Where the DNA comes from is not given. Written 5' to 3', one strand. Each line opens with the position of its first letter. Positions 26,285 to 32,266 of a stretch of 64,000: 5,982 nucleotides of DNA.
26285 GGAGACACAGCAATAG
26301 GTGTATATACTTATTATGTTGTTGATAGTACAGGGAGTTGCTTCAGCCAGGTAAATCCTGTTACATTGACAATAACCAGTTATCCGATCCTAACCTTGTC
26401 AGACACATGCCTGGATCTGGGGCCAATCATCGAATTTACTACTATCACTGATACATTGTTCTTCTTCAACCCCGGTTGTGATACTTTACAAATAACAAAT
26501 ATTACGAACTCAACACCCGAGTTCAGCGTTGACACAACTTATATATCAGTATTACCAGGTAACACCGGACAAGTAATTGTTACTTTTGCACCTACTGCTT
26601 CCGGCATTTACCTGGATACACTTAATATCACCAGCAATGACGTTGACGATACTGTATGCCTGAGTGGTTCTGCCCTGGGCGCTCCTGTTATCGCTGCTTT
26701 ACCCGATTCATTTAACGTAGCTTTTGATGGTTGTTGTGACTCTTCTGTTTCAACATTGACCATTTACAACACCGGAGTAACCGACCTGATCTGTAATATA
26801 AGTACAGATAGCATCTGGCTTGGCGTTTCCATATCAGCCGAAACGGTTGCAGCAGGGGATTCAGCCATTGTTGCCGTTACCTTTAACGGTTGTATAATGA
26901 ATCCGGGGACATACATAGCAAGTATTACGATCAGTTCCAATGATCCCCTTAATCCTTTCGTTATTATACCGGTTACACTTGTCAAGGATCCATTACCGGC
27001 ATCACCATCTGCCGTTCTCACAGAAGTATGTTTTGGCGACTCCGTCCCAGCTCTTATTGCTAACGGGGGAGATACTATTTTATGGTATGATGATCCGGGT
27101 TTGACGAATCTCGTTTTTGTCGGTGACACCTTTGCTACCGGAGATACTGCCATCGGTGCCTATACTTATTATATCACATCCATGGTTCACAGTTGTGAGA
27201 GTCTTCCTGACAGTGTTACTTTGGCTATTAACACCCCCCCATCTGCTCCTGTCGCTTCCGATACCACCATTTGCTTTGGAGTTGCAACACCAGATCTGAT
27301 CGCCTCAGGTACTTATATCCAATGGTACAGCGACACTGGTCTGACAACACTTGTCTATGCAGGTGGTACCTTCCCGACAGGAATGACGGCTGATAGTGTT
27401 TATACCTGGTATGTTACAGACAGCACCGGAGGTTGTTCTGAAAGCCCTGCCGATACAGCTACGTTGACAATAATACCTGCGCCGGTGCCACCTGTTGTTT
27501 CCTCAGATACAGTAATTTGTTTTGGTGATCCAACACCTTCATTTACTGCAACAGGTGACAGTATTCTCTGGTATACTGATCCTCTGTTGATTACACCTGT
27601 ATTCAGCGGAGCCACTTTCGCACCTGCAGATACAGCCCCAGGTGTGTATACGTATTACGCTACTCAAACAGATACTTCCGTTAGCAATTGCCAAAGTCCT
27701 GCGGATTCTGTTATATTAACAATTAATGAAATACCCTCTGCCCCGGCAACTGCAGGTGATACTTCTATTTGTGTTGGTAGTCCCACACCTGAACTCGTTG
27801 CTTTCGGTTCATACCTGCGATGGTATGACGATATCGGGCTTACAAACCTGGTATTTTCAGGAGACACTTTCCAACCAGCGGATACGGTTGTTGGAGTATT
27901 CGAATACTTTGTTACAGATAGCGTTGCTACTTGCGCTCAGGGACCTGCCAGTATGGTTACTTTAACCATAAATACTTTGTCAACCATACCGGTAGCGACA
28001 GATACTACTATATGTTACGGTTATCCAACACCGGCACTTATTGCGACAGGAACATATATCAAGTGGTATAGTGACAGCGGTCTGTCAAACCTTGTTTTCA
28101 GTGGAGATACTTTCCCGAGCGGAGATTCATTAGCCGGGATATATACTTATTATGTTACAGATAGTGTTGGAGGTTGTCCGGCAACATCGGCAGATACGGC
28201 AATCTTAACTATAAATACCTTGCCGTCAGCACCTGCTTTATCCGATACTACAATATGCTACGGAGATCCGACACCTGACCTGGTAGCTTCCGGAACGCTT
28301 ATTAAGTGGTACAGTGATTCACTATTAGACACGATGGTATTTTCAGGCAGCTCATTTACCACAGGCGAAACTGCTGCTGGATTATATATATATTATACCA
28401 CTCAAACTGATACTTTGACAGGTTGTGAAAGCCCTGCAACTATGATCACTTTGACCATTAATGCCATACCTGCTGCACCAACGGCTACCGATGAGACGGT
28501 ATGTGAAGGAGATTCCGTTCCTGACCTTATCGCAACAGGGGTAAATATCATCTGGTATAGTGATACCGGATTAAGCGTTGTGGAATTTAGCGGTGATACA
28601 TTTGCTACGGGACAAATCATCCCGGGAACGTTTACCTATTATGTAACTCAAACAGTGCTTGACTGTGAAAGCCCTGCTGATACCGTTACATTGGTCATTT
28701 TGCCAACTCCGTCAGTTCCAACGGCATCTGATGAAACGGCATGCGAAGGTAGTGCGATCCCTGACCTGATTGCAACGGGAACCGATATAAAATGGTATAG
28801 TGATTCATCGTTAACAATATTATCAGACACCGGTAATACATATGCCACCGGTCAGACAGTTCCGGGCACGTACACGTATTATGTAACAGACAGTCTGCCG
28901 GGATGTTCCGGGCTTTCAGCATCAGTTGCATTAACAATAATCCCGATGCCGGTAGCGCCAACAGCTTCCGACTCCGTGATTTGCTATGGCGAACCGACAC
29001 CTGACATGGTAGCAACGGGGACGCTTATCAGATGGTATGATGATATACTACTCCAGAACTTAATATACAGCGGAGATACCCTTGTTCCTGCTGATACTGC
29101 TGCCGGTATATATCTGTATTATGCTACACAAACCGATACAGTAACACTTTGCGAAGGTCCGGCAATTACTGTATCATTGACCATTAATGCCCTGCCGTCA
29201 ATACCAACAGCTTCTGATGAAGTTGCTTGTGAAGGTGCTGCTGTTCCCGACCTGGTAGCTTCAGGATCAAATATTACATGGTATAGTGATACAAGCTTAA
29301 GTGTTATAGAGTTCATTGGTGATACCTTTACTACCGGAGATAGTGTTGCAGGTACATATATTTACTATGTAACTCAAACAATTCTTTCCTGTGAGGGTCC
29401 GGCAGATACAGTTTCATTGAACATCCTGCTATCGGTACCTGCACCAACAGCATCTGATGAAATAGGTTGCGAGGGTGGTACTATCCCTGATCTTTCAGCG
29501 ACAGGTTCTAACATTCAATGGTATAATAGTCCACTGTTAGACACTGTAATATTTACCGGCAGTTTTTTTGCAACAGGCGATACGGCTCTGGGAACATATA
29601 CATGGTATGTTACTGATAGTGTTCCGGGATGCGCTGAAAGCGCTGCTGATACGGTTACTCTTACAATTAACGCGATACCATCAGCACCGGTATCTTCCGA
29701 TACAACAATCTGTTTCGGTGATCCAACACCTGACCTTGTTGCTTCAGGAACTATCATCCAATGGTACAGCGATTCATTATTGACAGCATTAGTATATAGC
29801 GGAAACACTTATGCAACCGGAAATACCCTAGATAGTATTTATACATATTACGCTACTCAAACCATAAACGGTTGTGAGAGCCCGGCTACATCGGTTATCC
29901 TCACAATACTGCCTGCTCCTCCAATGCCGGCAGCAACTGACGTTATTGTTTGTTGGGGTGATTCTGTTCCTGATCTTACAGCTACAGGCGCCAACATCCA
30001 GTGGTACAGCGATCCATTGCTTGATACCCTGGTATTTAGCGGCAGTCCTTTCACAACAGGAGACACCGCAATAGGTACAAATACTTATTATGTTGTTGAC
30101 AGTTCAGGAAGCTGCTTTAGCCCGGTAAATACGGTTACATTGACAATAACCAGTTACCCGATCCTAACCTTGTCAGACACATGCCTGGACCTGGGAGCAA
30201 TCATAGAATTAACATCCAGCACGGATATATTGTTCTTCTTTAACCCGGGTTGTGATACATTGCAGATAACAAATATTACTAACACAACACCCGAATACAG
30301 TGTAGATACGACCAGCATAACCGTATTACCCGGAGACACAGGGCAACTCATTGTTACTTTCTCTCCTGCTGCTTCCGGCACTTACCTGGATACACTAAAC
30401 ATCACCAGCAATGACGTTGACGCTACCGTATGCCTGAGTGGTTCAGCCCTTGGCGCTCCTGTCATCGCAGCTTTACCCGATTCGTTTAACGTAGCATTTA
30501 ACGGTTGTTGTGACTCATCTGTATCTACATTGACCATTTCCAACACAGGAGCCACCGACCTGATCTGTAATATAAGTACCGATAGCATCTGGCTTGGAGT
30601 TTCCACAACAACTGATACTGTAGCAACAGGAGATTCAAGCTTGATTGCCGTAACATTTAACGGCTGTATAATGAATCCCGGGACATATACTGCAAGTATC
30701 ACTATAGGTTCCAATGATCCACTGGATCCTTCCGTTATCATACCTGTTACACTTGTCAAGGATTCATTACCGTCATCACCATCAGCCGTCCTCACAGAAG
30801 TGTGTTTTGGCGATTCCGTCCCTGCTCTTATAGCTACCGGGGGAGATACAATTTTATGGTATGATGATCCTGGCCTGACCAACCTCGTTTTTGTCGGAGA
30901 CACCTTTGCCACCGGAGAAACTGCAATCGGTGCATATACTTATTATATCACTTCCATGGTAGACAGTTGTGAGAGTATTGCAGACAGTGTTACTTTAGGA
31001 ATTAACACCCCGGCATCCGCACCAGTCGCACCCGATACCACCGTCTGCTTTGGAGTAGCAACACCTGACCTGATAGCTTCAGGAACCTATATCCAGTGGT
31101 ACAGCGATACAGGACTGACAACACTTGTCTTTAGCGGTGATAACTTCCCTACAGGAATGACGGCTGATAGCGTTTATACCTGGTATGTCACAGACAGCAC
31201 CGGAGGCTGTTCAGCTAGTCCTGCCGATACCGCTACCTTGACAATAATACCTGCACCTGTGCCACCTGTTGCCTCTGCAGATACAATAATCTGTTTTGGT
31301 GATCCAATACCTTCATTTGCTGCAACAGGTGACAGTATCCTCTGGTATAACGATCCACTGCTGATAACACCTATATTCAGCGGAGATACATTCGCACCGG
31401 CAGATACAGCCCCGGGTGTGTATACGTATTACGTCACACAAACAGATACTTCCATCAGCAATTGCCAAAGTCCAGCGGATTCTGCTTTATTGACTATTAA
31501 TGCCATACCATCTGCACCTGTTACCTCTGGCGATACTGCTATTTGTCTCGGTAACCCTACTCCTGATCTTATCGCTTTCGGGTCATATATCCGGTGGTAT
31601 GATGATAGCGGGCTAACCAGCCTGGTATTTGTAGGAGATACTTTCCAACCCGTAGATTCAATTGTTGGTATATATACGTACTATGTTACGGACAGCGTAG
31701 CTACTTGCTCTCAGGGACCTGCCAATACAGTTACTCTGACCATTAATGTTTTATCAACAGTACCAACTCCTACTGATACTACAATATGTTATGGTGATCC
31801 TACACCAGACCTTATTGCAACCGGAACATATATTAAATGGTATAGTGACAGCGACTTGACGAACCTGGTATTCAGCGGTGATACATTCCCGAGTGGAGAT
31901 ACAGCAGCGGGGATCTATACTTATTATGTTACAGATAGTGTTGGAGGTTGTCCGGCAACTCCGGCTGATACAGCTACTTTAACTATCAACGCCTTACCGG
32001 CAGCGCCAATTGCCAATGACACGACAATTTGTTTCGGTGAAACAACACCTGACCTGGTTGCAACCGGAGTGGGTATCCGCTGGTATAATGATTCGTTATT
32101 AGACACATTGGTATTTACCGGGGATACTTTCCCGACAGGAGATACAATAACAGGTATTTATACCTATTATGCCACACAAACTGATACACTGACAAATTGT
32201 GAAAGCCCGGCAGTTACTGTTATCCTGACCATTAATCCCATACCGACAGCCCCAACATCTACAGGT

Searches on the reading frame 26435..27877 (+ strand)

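Call 47: search_protein_families(library=pfam, max_evalue=0.0001, proteins=[window:26435-27877:+])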
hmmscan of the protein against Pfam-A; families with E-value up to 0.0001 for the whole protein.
window:26435-27877:+ (481 aa): 4 families
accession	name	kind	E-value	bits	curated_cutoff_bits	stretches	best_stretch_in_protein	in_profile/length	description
PF19081.6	Ig_7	-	1.1e-23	83.7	27.3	3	269-348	1-84/84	Ig-like domain CHU_C associated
PF22544.2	HYDIN_VesB_CFA65-like_Ig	-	4.3e-10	40.1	25.5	0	5-74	22-93/100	HYDIN/CFA65/VesB-like, Ig-like domain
PF07610.17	DUF1573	-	2e-08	34.6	26.1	0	5-76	20-92/98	Protein of unknown function (DUF1573)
PF15780.11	ASH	-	6.9e-06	26.6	27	1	5-70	26-93/98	Abnormal spindle-like microcephaly-assoc'd, ASPM-SPD-2-Hydin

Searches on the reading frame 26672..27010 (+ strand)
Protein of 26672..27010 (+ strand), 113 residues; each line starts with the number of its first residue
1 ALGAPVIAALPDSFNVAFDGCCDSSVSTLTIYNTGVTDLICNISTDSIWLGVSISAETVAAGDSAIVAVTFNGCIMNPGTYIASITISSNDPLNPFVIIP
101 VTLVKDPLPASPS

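Call 13: search_protein_families(library=pfam, max_evalue=0.1, proteins=[window:26672-27010:+])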
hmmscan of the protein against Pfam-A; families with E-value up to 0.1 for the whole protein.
seq(113 aa): 4 families
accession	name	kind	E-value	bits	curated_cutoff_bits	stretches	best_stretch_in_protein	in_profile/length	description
PF22544.2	HYDIN_VesB_CFA65-like_Ig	-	5.7e-05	23.7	25.5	1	24-95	20-91/100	HYDIN/CFA65/VesB-like, Ig-like domain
PF07610.17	DUF1573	-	0.013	15.9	26.1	1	28-95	22-89/98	Protein of unknown function (DUF1573)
PF19190.6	BACON_2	-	0.018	15.4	25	1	23-90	17-84/94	Viral BACON domain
PF14524.12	Wzt_C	-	0.036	14.5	30.4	1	26-90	50-108/143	Wzt C-terminal domain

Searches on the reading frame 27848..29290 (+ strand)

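Call 47: search_protein_families(library=pfam, max_evalue=0.0001, proteins=[window:27848-29290:+])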
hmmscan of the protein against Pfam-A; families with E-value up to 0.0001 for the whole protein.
window:27848-29290:+ (481 aa): 1 family
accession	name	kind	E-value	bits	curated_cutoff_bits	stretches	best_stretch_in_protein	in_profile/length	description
PF19081.6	Ig_7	-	2.5e-39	133.9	27.3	4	126-205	1-83/84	Ig-like domain CHU_C associated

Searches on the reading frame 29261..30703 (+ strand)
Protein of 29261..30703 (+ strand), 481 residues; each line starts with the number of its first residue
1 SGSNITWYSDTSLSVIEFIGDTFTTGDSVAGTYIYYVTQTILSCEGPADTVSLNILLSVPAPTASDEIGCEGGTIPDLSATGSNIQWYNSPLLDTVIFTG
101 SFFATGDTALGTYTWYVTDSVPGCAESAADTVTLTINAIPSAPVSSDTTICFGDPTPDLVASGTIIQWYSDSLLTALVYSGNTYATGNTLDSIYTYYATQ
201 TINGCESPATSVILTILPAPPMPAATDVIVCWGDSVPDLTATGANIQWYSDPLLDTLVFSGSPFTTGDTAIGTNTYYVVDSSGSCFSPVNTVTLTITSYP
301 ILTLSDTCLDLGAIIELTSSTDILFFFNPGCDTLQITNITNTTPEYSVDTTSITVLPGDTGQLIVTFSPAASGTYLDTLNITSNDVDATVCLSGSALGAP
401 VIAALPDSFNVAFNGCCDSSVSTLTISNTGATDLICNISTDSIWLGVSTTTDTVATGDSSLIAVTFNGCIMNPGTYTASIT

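Call 47: search_protein_families(library=pfam, max_evalue=0.0001, proteins=[window:29261-30703:+])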
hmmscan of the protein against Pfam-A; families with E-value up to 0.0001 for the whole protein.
window:29261-30703:+ (481 aa): 4 families
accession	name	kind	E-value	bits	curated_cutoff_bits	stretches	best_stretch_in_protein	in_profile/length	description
PF19081.6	Ig_7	-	3.8e-28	98.1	27.3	3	140-218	1-84/84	Ig-like domain CHU_C associated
PF22544.2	HYDIN_VesB_CFA65-like_Ig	-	1.1e-14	54.9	25.5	1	300-388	1-91/100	HYDIN/CFA65/VesB-like, Ig-like domain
PF07610.17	DUF1573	-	3.4e-09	37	26.1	1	303-392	2-92/98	Protein of unknown function (DUF1573)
PF15780.11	ASH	-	2e-08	34.7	27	1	318-386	23-93/98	Abnormal spindle-like microcephaly-assoc'd, ASPM-SPD-2-Hydin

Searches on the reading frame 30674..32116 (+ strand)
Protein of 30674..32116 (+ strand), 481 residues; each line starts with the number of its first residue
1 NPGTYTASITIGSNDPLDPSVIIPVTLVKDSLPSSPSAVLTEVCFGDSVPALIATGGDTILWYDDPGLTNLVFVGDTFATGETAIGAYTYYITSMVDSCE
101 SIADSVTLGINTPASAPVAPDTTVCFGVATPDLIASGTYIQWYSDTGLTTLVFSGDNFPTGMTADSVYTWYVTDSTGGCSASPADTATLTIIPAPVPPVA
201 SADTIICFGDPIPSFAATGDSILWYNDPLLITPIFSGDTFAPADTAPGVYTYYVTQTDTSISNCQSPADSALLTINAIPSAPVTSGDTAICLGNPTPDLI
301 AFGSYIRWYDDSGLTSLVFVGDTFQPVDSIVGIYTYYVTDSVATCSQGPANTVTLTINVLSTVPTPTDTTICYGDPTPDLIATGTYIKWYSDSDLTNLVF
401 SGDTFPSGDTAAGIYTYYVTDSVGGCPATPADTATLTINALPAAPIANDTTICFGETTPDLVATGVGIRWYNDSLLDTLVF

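Call 47: search_protein_families(library=pfam, max_evalue=0.0001, proteins=[window:30674-32116:+])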
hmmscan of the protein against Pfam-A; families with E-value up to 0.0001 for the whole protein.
window:30674-32116:+ (481 aa): 1 family
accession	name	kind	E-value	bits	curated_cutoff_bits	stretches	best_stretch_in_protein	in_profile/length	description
PF19081.6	Ig_7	-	4.3e-39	133.1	27.3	5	116-193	3-84/84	Ig-like domain CHU_C associated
